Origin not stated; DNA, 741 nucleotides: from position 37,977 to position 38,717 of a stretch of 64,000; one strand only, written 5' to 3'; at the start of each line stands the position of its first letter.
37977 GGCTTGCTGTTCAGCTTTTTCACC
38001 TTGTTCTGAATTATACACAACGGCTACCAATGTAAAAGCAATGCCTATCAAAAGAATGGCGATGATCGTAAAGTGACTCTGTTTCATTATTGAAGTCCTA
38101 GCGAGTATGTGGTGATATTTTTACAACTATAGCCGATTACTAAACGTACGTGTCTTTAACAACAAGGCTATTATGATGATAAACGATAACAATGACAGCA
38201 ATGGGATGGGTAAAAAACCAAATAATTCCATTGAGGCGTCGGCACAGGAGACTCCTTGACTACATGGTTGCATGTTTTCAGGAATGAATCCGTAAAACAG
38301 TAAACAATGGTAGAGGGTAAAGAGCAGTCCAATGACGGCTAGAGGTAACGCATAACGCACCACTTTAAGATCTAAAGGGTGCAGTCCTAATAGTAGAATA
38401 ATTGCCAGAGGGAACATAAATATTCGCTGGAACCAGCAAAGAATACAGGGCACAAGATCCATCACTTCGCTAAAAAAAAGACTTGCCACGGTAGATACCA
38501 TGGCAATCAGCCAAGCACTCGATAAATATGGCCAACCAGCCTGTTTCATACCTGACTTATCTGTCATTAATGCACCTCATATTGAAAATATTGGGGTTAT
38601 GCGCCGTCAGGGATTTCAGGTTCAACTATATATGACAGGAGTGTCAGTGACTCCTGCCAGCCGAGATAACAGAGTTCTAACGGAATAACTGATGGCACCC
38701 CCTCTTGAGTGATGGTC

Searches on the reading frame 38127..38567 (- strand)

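Call 57: search_protein_families(library=pfam, proteins=[window:38127-38567:-], max_evalue=0.0001)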
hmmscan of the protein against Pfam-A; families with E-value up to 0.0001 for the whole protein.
window:38127-38567:- (146 aa): 1 family
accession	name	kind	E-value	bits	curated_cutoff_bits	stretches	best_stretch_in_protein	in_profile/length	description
PF02600.21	DsbB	-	9.4e-12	46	22.1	1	19-137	9-146/148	Disulfide bond formation protein DsbB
